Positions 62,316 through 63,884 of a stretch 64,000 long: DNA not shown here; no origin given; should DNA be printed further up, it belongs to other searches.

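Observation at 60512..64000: DPOR-type (BchL/BchN/BchB-like) nitrogenase-like reductase cluster with a Fur regulator and a NapH-like membrane ferredoxin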

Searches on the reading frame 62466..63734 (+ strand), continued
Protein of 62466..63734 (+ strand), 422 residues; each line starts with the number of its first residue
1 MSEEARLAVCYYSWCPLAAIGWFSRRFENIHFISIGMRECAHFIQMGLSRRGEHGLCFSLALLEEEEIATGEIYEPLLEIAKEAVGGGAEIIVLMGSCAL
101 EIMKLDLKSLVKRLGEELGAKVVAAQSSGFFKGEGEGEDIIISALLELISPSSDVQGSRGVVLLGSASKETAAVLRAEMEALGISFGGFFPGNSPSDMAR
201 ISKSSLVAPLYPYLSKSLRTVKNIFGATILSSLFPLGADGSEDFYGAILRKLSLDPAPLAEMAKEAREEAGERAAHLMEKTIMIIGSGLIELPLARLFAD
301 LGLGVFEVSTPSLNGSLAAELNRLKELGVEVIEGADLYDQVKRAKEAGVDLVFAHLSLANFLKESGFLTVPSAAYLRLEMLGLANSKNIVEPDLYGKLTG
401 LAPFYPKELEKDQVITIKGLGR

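Call 54: search_solved_structures(query=window:62466-63731:+, show_alignments=3, max_evalue=0.001)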
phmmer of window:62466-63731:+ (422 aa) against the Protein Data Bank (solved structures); distinct sequences matched with E-value up to 0.001: 10.
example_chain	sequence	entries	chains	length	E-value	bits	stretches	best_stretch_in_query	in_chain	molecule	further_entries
2xdq_A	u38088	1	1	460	3e-38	135.4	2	152-391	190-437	LIGHT-INDEPENDENT PROTOCHLOROPHYLLIDE REDUCTASE SUBUNIT N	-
2ynm_C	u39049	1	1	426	5e-33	118.2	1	14-374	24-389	LIGHT-INDEPENDENT PROTOCHLOROPHYLLIDE REDUCTASE SUBUNIT N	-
8vqh_A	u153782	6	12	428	6.1e-23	85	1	14-369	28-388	Light-independent protochlorophyllide reductase subunit N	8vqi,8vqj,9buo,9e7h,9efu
3aer_A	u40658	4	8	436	2.3e-21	79.8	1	14-369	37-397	Light-independent protochlorophyllide reductase subunit N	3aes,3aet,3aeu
3aeq_A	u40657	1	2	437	2.3e-21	79.8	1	14-369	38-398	Light-independent protochlorophyllide reductase subunit N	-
3aek_A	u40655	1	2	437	2.3e-21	79.8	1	14-369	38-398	Light-independent protochlorophyllide reductase subunit N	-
2ynm_D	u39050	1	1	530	6.9e-05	25.5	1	160-354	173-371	LIGHT-INDEPENDENT PROTOCHLOROPHYLLIDE REDUCTASE SUBUNIT B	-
3aet_B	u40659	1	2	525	0.00014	24.5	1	96-367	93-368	Light-independent protochlorophyllide reductase subunit B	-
3aeu_B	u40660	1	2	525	0.00014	24.5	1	96-367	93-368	Light-independent protochlorophyllide reductase subunit B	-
3aek_B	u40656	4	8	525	0.00015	24.5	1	96-367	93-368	Light-independent protochlorophyllide reductase subunit B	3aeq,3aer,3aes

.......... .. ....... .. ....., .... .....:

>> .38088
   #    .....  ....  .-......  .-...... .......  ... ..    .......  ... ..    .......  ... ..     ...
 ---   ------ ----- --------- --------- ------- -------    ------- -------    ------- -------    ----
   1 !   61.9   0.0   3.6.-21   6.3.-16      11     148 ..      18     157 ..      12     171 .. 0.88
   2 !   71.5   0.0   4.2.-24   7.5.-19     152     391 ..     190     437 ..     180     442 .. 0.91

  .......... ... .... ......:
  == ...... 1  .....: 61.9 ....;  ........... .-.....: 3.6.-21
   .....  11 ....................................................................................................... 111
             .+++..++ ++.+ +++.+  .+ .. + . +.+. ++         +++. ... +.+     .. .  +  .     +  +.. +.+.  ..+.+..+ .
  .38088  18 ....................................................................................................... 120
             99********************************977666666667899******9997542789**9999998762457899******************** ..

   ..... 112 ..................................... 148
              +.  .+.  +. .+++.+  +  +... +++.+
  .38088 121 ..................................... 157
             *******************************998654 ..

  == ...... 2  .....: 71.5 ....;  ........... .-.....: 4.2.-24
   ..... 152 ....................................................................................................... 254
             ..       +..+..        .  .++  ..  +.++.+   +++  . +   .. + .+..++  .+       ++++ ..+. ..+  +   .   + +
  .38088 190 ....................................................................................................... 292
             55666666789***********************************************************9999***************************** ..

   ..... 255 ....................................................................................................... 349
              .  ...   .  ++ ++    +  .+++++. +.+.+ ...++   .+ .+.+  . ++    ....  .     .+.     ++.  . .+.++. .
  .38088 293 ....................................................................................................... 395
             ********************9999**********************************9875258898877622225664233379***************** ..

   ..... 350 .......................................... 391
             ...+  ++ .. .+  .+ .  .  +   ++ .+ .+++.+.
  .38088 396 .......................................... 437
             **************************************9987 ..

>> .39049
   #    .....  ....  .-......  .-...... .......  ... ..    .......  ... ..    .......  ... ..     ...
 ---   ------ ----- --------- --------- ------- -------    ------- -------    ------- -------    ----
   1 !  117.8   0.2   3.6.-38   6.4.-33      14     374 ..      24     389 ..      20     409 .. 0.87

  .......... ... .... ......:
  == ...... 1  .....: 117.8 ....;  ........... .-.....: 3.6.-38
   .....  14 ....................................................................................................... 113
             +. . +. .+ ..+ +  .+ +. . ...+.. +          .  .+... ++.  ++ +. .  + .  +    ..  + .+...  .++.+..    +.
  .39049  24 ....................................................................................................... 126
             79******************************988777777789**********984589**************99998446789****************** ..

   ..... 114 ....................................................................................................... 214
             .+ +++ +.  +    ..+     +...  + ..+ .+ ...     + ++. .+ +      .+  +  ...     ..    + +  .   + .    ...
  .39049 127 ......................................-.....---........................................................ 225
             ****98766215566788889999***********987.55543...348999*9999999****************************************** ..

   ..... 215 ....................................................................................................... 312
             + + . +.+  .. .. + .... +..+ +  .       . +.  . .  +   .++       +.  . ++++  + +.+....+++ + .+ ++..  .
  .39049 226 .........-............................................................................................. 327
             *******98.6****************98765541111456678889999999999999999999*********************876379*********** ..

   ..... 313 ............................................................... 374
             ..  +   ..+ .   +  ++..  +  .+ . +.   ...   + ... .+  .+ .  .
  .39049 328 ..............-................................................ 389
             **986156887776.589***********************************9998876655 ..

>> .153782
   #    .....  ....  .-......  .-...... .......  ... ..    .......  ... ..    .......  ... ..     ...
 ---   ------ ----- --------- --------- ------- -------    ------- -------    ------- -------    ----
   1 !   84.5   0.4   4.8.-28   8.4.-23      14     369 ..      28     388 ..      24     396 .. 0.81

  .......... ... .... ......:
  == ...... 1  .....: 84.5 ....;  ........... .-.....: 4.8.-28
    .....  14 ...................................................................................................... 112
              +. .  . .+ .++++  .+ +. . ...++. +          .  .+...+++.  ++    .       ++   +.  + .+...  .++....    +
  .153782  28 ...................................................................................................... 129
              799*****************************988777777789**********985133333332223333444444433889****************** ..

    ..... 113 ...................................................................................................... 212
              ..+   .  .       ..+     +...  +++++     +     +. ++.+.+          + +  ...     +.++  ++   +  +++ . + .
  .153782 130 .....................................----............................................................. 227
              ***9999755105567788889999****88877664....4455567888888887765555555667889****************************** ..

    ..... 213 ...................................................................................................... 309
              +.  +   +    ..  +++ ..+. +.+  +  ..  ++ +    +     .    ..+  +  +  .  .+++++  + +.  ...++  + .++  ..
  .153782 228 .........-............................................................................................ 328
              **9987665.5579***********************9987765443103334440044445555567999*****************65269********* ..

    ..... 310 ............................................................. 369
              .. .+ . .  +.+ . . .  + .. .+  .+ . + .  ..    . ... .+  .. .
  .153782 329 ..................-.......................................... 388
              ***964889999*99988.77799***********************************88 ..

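Call 83: search_protein_families(library=pfam, proteins=[L005:1040-2416:+, L006:140-1510:+, L011:9307-10557:+, L011:8001-9293:+, P0040, L005:4570-5781:+], max_evalue=1)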
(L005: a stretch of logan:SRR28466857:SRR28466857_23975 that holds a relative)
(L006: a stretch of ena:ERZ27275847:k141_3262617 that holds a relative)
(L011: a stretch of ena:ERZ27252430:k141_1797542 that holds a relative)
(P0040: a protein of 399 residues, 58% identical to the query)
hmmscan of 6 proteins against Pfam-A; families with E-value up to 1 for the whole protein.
L005:1040-2416:+ (459 aa): 2 families
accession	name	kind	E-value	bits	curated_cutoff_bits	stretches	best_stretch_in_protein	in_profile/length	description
PF00148.24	Oxidored_nitro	-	2e-44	152.5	28.6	1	29-404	10-391/399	Nitrogenase component 1 type Oxidoreductase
PF16836.11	PSY3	-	0.03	14.3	25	1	190-253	123-176/215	Shu complex component Psy3, DNA-binding description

L006:140-1510:+ (457 aa): 2 families
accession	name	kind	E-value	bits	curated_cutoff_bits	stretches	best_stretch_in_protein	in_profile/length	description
PF00148.24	Oxidored_nitro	-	2.4e-47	162.1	28.6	1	28-403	10-392/399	Nitrogenase component 1 type Oxidoreductase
PF16836.11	PSY3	-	0.12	12.4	25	1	214-251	146-175/215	Shu complex component Psy3, DNA-binding description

L011:9307-10557:+ (417 aa): 1 family
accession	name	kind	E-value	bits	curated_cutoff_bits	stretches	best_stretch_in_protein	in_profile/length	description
PF00148.24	Oxidored_nitro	-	5.4e-37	128.1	28.6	1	14-416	4-398/399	Nitrogenase component 1 type Oxidoreductase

L011:8001-9293:+ (431 aa): 1 family
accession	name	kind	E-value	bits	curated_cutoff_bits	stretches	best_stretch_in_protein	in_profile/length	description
PF00148.24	Oxidored_nitro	-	1.4e-22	80.6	28.6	1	161-419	138-397/399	Nitrogenase component 1 type Oxidoreductase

P0040 (399 aa): 1 family
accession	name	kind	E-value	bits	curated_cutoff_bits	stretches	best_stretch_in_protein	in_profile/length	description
PF00148.24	Oxidored_nitro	-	3.5e-45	155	28.6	1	12-390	2-390/399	Nitrogenase component 1 type Oxidoreductase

L005:4570-5781:+ (404 aa): 1 family
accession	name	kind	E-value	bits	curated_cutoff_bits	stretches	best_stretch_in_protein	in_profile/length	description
PF01458.23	SUFBD_core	-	1.4e-46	159.3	27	1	150-380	3-232/232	SUF system FeS cluster assembly, SufBD core domain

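Call 89: list_cluster_members(proteins=[P0001, P0040, P0188, P0002])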
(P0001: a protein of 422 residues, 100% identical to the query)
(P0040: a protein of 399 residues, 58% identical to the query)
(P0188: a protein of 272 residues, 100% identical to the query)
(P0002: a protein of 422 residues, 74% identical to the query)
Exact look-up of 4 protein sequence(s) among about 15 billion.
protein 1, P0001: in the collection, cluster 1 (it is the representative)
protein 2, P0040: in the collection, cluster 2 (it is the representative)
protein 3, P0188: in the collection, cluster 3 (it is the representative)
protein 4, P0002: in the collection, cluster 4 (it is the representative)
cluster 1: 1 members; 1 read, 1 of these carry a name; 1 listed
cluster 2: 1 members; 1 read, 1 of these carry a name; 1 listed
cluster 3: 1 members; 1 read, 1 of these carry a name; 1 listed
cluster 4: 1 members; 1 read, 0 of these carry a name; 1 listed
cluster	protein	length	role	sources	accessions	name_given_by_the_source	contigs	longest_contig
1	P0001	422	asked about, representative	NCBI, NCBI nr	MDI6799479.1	MAG: nitrogenase component 1 [Actinomycetota bacterium] | nitrogenase component 1 [Actinomycetota bacterium]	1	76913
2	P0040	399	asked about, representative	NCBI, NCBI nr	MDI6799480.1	MAG: nitrogenase component 1 [Actinomycetota bacterium] | nitrogenase component 1 [Actinomycetota bacterium]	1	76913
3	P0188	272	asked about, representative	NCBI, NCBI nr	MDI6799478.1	MAG: ferredoxin:protochlorophyllide reductase (ATP-dependent) iron-sulfur ATP-binding ... | ferredoxin:protochlorophyllide reductase (ATP-dependent) iron-sulfur ATP-binding protein ...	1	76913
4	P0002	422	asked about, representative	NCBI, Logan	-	-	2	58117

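Call 99: predict_structure(alignment_id=A3)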
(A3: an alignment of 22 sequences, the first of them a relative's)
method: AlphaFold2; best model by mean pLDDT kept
length: 399 residues; sequences in the alignment: 22
mean_pLDDT: 88.2   pTM: 0.90
mean pLDDT of the five models: 88.2, 88.0, 87.6, 87.6, 87.3
residues with pLDDT >= 90: 248; 70-90: 117; 50-70: 25; < 50: 9
segments of 3 or more residues with pLDDT < 50: 1-5, 371-373
pLDDT, mean of each block of 10 residues (from residue 1): 54 91 91 79 62 82 86 90 85 86 85 84 92 97 91 96 89 95 95 92 96 97 98 96 95 91 70 93 97 94 96 96 94 94 93 91 80 60 92 85
secondary structure, 60 per line:
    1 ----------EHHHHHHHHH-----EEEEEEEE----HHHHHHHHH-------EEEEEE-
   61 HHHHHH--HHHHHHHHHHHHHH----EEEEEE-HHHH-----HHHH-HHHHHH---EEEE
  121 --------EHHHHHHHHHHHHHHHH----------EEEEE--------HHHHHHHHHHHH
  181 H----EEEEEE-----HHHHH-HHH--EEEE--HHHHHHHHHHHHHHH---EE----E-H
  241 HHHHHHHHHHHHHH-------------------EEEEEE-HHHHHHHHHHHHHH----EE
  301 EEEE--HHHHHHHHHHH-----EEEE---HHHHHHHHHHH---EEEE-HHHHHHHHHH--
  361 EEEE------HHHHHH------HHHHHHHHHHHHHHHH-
elements in order: H12-20 E26-33 H38-46 E54-59 H61-66 H69-82 E87-92 H94-97 H103-106 H108-113 E117-120 H130-145 E156-160 H169-181 E186-191 H197-201 E208-211 H214-228 H240-254 E274-279 H281-294 E299-304 H307-317 E323-326 H330-340 E344-347 H349-358 E361-364 H371-376 H383-398
